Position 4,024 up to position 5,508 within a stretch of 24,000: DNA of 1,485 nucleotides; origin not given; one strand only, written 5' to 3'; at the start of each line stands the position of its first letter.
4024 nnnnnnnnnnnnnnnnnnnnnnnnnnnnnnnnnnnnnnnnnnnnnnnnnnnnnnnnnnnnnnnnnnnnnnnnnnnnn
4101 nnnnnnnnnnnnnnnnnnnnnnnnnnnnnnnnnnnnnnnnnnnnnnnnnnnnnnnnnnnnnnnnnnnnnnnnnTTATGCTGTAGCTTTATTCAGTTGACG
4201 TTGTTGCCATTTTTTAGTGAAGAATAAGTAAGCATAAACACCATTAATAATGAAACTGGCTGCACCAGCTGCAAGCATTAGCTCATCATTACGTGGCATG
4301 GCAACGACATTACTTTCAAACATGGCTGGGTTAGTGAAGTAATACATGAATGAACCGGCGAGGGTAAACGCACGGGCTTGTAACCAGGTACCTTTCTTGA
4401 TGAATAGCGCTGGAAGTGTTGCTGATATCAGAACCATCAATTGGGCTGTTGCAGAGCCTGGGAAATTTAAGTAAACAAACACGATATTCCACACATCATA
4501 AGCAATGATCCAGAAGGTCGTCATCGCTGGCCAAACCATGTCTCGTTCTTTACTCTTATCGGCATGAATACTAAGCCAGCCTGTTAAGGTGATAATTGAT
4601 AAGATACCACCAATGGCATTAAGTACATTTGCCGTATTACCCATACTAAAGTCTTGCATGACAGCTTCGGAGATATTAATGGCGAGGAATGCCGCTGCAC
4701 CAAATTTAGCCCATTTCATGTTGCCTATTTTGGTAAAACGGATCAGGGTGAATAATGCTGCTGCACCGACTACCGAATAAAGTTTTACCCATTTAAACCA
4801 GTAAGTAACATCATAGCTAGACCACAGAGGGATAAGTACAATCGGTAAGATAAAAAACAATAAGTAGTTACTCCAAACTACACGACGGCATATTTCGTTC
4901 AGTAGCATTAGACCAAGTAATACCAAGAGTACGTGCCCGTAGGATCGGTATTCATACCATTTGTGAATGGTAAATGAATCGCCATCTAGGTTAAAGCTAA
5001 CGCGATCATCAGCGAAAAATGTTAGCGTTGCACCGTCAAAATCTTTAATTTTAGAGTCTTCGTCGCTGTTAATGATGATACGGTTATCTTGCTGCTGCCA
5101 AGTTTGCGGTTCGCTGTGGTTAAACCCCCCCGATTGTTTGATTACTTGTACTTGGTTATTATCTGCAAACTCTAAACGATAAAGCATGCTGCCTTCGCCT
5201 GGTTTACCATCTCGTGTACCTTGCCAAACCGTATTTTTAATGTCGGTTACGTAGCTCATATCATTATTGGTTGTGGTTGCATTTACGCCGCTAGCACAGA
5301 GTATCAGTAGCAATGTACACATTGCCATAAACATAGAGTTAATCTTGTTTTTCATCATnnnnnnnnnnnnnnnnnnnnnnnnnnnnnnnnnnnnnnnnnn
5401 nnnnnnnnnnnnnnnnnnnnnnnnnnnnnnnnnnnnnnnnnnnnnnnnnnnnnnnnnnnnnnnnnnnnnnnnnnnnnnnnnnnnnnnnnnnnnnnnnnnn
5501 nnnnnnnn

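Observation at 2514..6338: Four-gene envelope-spanning cluster of unassigned function (2 paralogous 9-TM proteins, OM barrel, secreted CHI-fold protein)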

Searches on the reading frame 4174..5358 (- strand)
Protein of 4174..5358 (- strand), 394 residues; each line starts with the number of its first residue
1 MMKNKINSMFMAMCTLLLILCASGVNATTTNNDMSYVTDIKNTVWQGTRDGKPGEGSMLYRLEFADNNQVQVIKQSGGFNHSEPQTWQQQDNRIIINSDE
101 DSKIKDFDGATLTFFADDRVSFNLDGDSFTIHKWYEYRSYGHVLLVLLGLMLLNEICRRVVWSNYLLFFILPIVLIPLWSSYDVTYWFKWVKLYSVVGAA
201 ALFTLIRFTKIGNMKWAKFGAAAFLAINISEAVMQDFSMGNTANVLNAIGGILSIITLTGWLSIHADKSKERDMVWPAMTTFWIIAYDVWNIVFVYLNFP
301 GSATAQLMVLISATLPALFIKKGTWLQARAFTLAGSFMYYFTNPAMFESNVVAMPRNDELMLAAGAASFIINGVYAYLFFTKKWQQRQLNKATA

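Call 3: search_protein_families(library=pfam, proteins=[window:4174-5358:-], max_evalue=1)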
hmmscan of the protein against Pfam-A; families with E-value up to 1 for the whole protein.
window:4174-5358:- (394 aa): 1 family
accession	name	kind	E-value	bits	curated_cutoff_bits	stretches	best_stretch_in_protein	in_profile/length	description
PF18948.5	DUF5692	-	4.8e-52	177.5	27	1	139-386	7-282/304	Family of unknown function (DUF5692)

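Call 4: search_protein_families(library=ncbifam, proteins=[window:4174-5358:-], max_evalue=1)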
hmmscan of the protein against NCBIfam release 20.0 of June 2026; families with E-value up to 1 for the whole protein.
window:4174-5358:- (394 aa): 0 families

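Call 11: find_homologous_proteins(query=window:4174-5358:-)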
Query window:4174-5358:- (394 aa): 310 proteins with E <= 0.001 among 8000 candidates; the best 120 are listed.
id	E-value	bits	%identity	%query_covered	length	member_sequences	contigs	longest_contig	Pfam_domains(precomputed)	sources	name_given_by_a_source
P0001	1.2e-253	859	95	100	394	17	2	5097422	PF18948.6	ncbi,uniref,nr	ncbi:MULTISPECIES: DUF5692 family protein [unclassified Moritella]|uniref:DUF5692 family protein n=1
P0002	1.0e-252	856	97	100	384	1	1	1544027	PF18948.6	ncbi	ncbi:DUF5692 family protein [Moritella viscosa]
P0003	1.3e-242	823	92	100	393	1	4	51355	PF18948.6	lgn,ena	-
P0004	2.6e-239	812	91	99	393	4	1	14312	PF18948.6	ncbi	-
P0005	3.0e-236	802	90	99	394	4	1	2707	PF18948.6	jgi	-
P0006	1.0e-233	793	89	100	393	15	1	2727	PF18948.6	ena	-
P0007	1.2e-225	767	87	99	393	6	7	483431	PF18948.6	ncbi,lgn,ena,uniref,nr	ncbi:DUF5692 family protein [Moritella sp.]|uniref:DUF5692 family protein n=1 Tax=Moritella sp. TaxI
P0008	1.4e-221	754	84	100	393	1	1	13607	PF18948.6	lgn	-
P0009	6.1e-221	751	84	100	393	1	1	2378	PF18948.6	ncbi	-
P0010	1.1e-220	751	83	100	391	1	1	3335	PF18948.6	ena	-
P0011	1.3e-219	747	83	100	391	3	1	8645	PF18948.6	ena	-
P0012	3.5e-217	739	86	95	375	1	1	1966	PF18948.6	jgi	-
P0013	1.1e-213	727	81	100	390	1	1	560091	PF18948.6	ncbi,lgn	-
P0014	8.1e-208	708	79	100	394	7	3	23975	PF18948.6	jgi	-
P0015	5.8e-201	686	76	96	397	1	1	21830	PF18948.6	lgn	-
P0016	7.7e-198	675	75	99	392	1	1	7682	PF18948.6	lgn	-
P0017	1.4e-189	648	73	98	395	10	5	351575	PF18948.6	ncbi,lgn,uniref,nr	ncbi:DUF5692 family protein [Shewanella algidipiscicola]|uniref:Uncharacterized protein n=1 Tax=Shew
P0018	2.8e-189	647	72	98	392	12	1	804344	PF18948.6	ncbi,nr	ncbi:DUF5692 family protein [Shewanella canadensis]|nr:DUF5692 family protein [Shewanella canadensis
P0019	1.8e-188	644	71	99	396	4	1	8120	PF18948.6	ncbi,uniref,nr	ncbi:MAG: DUF5692 family protein [Moritella sp.]|uniref:DUF5692 family protein n=1 Tax=Moritella sp.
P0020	1.2e-187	642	72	98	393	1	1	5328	PF18948.6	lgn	-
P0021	2.4e-187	641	73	98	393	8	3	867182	PF18948.6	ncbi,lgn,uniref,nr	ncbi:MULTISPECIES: DUF5692 family protein [Shewanella]|uniref:DUF5692 family protein n=1 Tax=Shewane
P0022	1.3e-184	632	70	99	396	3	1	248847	PF18948.6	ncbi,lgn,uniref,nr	ncbi:DUF5692 family protein [Shewanella sp. UCD-KL21]|uniref:DUF5692 family protein n=1 Tax=Shewanel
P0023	4.9e-182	623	72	96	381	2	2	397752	PF18948.6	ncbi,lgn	-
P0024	5.8e-182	623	70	98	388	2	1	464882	PF18948.6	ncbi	-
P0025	2.0e-181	621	75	90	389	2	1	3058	PF18948.6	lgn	-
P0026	4.4e-181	620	69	99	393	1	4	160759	PF18948.6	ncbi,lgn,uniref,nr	ncbi:DUF5692 family protein [Shewanella gelidii]|uniref:DUF2157 domain-containing protein n=1 Tax=Sh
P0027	8.3e-179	613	74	90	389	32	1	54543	PF18948.6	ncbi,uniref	ncbi:MAG: DUF5692 family protein [Shewanella psychromarinicola]|uniref:DUF5692 family protein n=1 Ta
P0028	3.8e-178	610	76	88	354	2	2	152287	PF18948.6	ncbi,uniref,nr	ncbi:hypothetical protein G3R48_10570 [Shewanella intestini]|uniref:DUF2157 domain-containing protei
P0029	2.5e-177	608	70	98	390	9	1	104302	PF18948.6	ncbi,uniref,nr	ncbi:DUF5692 family protein [Vibrio tapetis subsp. quintayensis]|uniref:DUF5692 family protein n=1 T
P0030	4.2e-172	591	69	96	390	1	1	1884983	PF18948.6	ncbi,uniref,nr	ncbi:DUF5692 family protein [Vibrio sp. JC009]|uniref:DUF5692 family protein n=1 Tax=Vibrio sp. JC00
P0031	9.8e-168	576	72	89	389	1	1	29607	PF18948.6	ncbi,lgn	-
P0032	9.7e-165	566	68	91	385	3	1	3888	PF18948.6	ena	-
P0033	1.2e-164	566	73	90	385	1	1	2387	PF18948.6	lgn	-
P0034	1.4e-164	566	66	96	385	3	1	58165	PF18948.6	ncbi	-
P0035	9.7e-164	563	65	95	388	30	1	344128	PF18948.6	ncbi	-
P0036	1.6e-162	559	63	98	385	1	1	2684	PF18948.6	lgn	-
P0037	1.8e-155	536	61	99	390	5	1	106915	PF18948.6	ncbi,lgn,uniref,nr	ncbi:DUF5692 family protein [Ferrimonas futtsuensis]|uniref:DUF5692 family protein n=1 Tax=Ferrimona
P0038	1.6e-153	529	63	94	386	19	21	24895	PF18948.6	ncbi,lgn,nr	ncbi:MAG: DUF5692 family protein [Vibrio metschnikovii]|nr:DUF5692 family protein [Vibrio metschniko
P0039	1.9e-152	526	64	89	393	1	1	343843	PF18948.6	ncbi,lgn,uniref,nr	ncbi:DUF5692 family protein [Ferrimonas senticii]|uniref:DUF5692 family protein n=1 Tax=Ferrimonas s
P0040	2.4e-152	526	65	89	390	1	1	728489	PF18948.6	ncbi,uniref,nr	ncbi:hypothetical protein FCL40_02270 [Ferrimonas sediminicola]|uniref:Uncharacterized protein n=1 T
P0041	9.6e-152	524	61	98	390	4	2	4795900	PF18948.6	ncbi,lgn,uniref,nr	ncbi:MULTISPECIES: DUF5692 family protein [Ferrimonas]|uniref:DUF5692 family protein n=1 Tax=Ferrimo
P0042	1.6e-150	520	62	92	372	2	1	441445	PF18948.6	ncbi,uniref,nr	ncbi:hypothetical protein FCL42_06775 [Ferrimonas aestuarii]|uniref:Uncharacterized protein n=2 Tax=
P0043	4.3e-134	465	61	86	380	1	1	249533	PF18948.6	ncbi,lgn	-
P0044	5.2e-131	455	56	98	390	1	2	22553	PF18948.6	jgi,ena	-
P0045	8.9e-130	451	56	95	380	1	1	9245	PF18948.6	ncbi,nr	ncbi:MAG: hypothetical protein JEZ03_14615 [Bacteroidales bacterium]|nr:hypothetical protein [Bacter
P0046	1.5e-126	441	54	92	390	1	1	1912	PF18948.6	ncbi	-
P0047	3.3e-125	436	54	98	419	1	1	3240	PF18948.6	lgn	-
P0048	7.4e-123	428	57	90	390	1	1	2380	PF18948.6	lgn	-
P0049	2.1e-122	427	51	97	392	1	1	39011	PF18948.6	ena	-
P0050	1.2e-121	424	53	96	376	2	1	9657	PF18948.6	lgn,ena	-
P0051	6.5e-121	422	55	89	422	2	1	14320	PF18948.6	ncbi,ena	-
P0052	6.7e-120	419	52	97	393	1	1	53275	PF18948.6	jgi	jgi:hypothetical protein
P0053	6.2e-119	416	53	96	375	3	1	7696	PF18948.6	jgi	jgi:hypothetical protein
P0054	5.0e-118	413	52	94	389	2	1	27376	PF18948.6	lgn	-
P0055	6.5e-118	412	50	98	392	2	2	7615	PF18948.6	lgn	-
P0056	1.7e-117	411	51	98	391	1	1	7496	PF18948.6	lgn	-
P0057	5.8e-117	409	51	97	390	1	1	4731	PF18948.6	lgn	-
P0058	1.3e-116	408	51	96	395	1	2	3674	PF18948.6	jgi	-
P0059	4.2e-116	406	50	98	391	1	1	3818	PF18948.6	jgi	-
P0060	8.4e-116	405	49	97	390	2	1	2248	PF18948.6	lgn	-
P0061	1.3e-115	405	50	98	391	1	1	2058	PF18948.6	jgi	jgi:hypothetical protein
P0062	4.8e-115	403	52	88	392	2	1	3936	PF18948.6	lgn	-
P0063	1.2e-114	402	54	91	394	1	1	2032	PF18948.6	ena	-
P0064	2.0e-114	401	51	95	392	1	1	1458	PF18948.6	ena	-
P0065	2.2e-114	401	51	95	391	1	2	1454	PF18948.6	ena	-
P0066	2.7e-114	400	50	98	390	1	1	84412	PF18948.6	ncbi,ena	-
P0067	3.0e-114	400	51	98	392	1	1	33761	PF18948.6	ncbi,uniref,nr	ncbi:DUF5692 family protein [Lentimicrobium sp. S6]|uniref:DUF5692 family protein n=1 Tax=Lentimicro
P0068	3.2e-114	400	50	98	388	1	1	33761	PF18948.6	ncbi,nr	ncbi:hypothetical protein HNS40_16900 [Lentimicrobium sp. S6]|nr:hypothetical protein [Lentimicrobiu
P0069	4.8e-114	399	51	94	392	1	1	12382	PF18948.6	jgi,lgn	-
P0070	3.1e-113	397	51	94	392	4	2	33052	PF18948.6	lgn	-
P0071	3.6e-113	397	50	94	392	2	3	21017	PF18948.6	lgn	-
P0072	3.7e-113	397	55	88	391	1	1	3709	PF18948.6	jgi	jgi:hypothetical protein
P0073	3.8e-113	397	51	93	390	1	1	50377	PF18948.6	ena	-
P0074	4.1e-113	396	49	98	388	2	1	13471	PF18948.6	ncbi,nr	ncbi:hypothetical protein HNS38_18515 [Lentimicrobium sp. L6]|nr:hypothetical protein [Lentimicrobiu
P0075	1.1e-112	395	48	98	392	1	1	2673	PF18948.6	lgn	-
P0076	1.3e-112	395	51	95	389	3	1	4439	PF18948.6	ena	-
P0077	2.1e-112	394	54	88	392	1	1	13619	PF18948.6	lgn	-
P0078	3.6e-112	393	54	90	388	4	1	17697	PF18948.6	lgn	-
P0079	7.6e-112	392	51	95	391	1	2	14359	PF18948.6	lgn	-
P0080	3.3e-111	390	50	97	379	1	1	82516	PF18948.6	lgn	-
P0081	2.1e-110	387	51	96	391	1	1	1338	PF18948.6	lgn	-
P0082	3.8e-110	387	51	96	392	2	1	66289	PF18948.6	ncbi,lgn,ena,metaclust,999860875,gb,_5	metaclust:\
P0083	1.2e-109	385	49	99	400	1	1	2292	PF18948.6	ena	-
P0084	1.2e-109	385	51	93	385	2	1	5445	PF18948.6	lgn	-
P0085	2.7e-109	384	49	100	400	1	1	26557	PF18948.6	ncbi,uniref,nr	ncbi:DUF5692 family protein [Clostridium sp. CS001]|uniref:DUF5692 family protein n=1 Tax=Clostridiu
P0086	3.3e-109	384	49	95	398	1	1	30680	PF18948.6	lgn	-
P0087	6.6e-109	383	49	96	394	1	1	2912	PF18948.6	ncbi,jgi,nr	ncbi:MAG: DUF5692 family protein [Bacteroidales bacterium]|jgi:hypothetical protein|nr:DUF5692 famil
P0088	7.0e-109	382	49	95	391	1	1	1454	PF18948.6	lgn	-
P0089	1.5e-108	381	48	99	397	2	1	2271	PF18948.6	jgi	jgi:hypothetical protein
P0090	1.8e-108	381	49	98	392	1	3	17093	PF18948.6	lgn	-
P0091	3.0e-108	380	49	96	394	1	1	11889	PF18948.6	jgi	jgi:hypothetical protein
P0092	4.4e-108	380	49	96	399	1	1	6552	PF18948.6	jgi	jgi:hypothetical protein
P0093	5.2e-108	380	49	96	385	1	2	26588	PF18948.6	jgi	jgi:hypothetical protein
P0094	5.4e-108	380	49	97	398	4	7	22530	PF18948.6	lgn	-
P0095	6.5e-108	379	54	85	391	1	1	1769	PF18948.6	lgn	-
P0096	7.7e-108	379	53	85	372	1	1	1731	PF18948.6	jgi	jgi:hypothetical protein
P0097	7.9e-108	379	48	99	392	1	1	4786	PF18948.6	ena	-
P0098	8.2e-108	379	51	94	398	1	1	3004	PF18948.6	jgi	jgi:hypothetical protein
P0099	1.2e-107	378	48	98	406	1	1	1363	PF18948.6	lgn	-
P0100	2.6e-107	377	48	96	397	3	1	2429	PF18948.6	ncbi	-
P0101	3.0e-107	377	51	94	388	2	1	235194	PF18948.6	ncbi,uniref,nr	ncbi:hypothetical protein BFG57_02280 [Bacillus solimangrovi]|uniref:Uncharacterized protein n=1 Tax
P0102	3.5e-107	377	54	87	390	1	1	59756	PF18948.6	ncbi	ncbi:DUF5692 family protein [Paenibacillus sp. CMAA1364]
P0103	6.5e-107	376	52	86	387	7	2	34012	PF18948.6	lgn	-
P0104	6.7e-107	376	50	98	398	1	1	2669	PF18948.6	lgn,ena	-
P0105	9.7e-107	375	51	96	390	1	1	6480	PF18948.6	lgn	-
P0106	1.3e-106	375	51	88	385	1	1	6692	PF18948.6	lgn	-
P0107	1.7e-106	375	52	85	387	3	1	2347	PF18948.6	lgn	-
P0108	2.7e-106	374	50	91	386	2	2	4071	PF18948.6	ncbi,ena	-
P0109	5.1e-106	373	48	98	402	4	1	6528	PF18948.6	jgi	jgi:hypothetical protein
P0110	5.5e-106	373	49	98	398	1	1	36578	PF18948.6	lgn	-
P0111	5.6e-106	373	54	87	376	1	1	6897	PF18948.6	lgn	-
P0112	9.0e-106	372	53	85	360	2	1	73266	PF18948.6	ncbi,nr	ncbi:MAG: hypothetical protein GQ564_04970 [Bacteroidales bacterium]|nr:hypothetical protein [Bacter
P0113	9.5e-106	372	49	96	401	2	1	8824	PF18948.6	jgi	jgi:hypothetical protein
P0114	1.9e-105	371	50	96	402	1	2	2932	PF18948.6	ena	-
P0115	3.0e-105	371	49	96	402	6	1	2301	PF18948.6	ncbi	-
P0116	4.4e-105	370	50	94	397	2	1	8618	PF18948.6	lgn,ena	-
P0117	8.4e-105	369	50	95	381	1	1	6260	PF18948.6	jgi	jgi:hypothetical protein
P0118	1.6e-104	368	52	85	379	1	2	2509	PF18948.6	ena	-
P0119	3.8e-104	367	51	90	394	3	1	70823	PF18948.6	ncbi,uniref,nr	ncbi:DUF5692 family protein [Chengkuizengella sediminis]|uniref:DUF5692 family protein n=1 Tax=Cheng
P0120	4.1e-104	367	48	99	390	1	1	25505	PF18948.6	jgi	-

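Call 13: find_encoding_contigs(protein=P0017, flank=8000, max_places=2)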
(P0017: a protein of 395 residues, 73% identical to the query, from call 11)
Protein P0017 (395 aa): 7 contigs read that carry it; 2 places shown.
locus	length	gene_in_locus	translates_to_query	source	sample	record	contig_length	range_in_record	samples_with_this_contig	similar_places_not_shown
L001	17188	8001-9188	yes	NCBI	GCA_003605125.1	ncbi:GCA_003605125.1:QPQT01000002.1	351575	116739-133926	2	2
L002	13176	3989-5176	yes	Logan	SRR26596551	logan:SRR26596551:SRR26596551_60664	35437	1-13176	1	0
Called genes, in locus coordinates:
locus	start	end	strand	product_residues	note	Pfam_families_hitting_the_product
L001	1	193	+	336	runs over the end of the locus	PF00044:Gp_dh_N, PF02800:Gp_dh_C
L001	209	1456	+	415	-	PF07690:MFS_1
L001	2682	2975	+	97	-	PF11950:DUF3467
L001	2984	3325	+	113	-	-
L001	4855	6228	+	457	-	PF01235:Na_Ala_symp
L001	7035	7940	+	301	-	-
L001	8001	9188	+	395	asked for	PF18948:DUF5692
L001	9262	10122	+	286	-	-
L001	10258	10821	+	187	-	PF16036:Chalcone_3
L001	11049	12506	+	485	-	PF00015:MCPsignal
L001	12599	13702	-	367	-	PF12679:ABC2_membrane_2, PF12698:ABC2_membrane_3, PF01061:ABC2_membrane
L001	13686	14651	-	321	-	PF00005:ABC_tran, PF02463:SMC_N (faint), PF13304:AAA_21 (weak)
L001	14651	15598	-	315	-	PF25881:HH_YBHG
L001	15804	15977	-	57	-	-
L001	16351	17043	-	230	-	PF09694:Gcw_chp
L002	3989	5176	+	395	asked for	PF18948:DUF5692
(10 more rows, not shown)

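Call 14: find_encoding_contigs(protein=P0041, flank=8000, max_places=2)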
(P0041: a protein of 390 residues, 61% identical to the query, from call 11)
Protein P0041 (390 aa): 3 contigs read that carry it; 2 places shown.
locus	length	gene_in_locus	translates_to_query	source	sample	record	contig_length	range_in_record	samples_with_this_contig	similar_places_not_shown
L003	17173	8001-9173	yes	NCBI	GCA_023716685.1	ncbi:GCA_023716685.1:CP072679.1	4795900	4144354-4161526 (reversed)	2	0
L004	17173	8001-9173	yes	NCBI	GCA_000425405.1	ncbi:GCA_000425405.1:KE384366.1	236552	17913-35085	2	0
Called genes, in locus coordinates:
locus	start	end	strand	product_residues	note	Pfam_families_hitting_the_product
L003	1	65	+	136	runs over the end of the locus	PF01250:Ribosomal_S6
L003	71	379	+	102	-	PF00436:SSB (weak), PF22657:SSB_1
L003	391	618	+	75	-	PF01084:Ribosomal_S18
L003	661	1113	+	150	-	PF01281:Ribosomal_L9_N, PF03948:Ribosomal_L9_C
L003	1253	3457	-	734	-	PF10459:Peptidase_S46, PF00089:Trypsin (faint), PF13365:Trypsin_2 (faint)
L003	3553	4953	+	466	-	PF00772:DnaB, PF06745:ATPase (faint), PF03796:DnaB_C, PF13481:AAA_25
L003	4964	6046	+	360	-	PF01168:Ala_racemase_N, PF00842:Ala_racemase_C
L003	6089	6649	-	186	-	PF16036:Chalcone_3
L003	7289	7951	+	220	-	-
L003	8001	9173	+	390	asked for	PF18948:DUF5692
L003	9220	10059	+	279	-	-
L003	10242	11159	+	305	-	PF18948:DUF5692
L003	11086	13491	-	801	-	PF00512:HisKA, PF02518:HATPase_c, PF00072:Response_reg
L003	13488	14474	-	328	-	PF03150:CCP_MauG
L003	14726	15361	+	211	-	PF00196:GerE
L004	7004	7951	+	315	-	PF18948:DUF5692 (faint)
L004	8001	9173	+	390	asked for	PF18948:DUF5692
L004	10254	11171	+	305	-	PF18948:DUF5692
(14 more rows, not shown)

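Call 15: find_encoding_contigs(protein=P0085, flank=8000, max_places=2)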
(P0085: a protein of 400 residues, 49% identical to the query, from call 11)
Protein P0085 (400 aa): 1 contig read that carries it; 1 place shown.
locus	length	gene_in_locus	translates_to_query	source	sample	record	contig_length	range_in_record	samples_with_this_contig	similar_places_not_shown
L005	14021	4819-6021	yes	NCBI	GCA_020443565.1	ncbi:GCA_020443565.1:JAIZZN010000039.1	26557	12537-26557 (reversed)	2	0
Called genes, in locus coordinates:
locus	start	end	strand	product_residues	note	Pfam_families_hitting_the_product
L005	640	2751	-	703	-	PF07517:SecA_DEAD, PF00270:DEAD (weak), PF21090:P-loop_SecA, PF07516:SecA_SW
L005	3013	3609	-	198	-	PF00440:TetR_N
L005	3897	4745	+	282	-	PF18948:DUF5692 (faint)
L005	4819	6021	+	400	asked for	PF18948:DUF5692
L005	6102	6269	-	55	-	-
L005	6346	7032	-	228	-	PF06940:DUF1287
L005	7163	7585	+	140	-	-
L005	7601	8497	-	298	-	PF01557:FAA_hydrolase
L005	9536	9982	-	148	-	-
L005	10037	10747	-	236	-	PF03575:Peptidase_S51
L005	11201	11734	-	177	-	PF13302:Acetyltransf_3, PF13420:Acetyltransf_4, PF00583:Acetyltransf_1, PF13508:Acetyltransf_7 (weak)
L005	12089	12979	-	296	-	PF08874:DUF1835, PF12395:DUF3658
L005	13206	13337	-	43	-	-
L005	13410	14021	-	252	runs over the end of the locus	PF18950:DUF5694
